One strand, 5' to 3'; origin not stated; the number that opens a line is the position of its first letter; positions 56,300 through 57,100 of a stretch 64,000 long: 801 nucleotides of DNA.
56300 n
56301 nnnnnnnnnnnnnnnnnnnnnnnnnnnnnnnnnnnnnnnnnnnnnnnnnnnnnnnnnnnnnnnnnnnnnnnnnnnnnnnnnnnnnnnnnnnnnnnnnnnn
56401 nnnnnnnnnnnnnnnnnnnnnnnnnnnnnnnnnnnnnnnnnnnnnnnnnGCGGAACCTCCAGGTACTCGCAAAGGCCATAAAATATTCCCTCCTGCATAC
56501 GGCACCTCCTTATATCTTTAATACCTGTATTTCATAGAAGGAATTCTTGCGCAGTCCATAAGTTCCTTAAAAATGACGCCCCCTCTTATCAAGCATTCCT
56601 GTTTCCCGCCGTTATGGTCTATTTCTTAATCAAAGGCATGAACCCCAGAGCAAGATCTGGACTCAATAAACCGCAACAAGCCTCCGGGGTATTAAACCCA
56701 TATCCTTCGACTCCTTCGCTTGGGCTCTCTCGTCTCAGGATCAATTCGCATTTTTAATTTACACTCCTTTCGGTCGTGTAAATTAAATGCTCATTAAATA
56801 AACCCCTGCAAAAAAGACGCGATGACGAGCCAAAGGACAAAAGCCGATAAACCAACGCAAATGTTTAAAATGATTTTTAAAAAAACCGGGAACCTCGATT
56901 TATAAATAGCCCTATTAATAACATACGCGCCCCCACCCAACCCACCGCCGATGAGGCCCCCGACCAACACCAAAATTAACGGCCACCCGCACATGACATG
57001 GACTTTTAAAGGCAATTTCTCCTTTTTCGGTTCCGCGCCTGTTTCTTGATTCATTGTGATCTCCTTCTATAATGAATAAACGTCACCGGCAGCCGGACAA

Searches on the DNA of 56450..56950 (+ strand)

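Call 9: search_rna_families(source=window, start=56450, end=56950, threshold=evalue, max_evalue=10)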
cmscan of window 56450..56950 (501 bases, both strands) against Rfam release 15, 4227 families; matches with E-value up to 10: 4.
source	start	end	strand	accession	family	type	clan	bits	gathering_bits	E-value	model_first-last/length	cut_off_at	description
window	56859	56888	-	RF04355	Plastid-atpF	Intron;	-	20.6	52.5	3.2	1-53/53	no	Plastid-atpF group II-D1 intron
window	56620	56650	+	RF02054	STnc420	Gene; sRNA;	-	16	70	3.2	1-58/58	no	Salmonella enterica sRNA STnc420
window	56844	56929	-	RF01930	bxd_2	Gene; lncRNA;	-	11.6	80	4.2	1-91/91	no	Bithoraxoid conserved region 2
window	56867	56916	-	RF02610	BSR0709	Gene; sRNA;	-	8.6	382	7.2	1-318/318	no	Brucella sRNA 0709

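Call 69: search_dna_similar(query=window:56640-56815:+, collection=plasmids, mode=distant, max_evalue=0.01, max_rows=10)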
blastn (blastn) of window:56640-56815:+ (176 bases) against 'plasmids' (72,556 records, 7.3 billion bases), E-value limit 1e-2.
No match.

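Call 70: search_dna_similar(query=window:56640-56815:+, collection=phages, mode=distant, max_evalue=0.01, max_rows=10)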
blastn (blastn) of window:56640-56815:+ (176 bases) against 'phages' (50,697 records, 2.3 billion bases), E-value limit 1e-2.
No match.
